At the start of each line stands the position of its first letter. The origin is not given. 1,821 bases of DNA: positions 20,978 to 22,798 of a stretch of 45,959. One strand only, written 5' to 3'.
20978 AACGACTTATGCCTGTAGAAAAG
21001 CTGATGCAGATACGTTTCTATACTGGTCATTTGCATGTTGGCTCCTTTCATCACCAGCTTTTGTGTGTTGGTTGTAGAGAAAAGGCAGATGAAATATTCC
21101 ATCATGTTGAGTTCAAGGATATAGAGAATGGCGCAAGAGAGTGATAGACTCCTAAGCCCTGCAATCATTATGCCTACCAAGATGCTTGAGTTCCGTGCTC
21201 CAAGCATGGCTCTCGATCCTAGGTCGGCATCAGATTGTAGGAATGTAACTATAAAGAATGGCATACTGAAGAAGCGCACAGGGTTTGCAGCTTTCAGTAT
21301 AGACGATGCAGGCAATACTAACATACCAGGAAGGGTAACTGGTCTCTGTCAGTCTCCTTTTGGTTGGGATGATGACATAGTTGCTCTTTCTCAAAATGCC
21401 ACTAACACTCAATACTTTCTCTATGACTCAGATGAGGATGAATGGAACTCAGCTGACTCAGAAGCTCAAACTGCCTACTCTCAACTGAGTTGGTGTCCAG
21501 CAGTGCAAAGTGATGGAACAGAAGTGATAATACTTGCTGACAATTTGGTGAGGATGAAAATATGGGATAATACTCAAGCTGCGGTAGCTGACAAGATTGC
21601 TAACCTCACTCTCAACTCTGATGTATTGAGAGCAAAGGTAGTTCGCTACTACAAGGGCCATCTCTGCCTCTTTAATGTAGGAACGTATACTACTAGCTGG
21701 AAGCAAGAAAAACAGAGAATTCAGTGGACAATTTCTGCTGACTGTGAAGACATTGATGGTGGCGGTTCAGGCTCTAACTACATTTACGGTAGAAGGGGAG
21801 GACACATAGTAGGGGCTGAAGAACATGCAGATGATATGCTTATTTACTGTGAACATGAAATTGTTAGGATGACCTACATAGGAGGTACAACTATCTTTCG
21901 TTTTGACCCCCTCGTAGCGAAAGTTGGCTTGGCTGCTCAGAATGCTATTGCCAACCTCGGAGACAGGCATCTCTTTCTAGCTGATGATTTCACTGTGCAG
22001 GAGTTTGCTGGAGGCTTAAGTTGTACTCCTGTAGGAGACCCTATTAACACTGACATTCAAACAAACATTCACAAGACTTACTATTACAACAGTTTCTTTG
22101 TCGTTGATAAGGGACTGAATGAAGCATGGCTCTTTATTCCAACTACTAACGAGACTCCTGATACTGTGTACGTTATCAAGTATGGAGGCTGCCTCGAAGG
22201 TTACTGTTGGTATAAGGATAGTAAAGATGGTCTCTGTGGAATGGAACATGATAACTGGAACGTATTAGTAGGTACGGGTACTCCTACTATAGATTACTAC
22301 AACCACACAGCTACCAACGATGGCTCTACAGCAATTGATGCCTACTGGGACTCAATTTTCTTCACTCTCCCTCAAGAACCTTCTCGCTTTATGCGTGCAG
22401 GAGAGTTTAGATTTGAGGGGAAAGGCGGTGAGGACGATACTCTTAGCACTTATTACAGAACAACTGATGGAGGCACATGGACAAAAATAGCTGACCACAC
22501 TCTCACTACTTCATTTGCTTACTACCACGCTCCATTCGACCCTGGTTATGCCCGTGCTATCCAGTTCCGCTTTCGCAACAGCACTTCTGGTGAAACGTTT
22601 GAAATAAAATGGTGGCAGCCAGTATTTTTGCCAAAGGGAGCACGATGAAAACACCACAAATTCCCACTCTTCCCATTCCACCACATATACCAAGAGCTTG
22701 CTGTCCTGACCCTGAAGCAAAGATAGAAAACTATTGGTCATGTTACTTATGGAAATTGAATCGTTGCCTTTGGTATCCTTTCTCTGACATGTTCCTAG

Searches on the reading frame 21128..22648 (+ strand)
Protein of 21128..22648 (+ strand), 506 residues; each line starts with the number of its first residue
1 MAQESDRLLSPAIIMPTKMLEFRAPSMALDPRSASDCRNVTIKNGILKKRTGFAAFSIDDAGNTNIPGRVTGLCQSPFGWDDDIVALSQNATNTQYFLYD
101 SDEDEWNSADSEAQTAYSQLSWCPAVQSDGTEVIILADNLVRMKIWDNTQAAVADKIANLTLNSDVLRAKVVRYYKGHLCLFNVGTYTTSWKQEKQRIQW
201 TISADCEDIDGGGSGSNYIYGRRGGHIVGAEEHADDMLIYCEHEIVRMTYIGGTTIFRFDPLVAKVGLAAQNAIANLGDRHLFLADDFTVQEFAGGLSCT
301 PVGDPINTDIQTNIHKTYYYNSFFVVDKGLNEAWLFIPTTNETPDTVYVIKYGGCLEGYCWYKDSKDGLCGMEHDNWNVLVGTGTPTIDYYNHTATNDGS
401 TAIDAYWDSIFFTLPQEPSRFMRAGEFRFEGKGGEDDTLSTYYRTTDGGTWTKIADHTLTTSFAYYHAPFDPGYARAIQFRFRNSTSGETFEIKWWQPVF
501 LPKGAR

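Call 32: search_protein_families(library=phrogs, proteins=[window:21128-22648:+], max_evalue=0.001)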
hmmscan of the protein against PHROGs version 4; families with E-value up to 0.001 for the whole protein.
window:21128-22648:+ (506 aa): 1 family
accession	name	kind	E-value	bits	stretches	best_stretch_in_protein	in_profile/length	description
phrog_3287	-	head and packaging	6.5e-29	102.1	1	15-352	9-336/524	virion structural protein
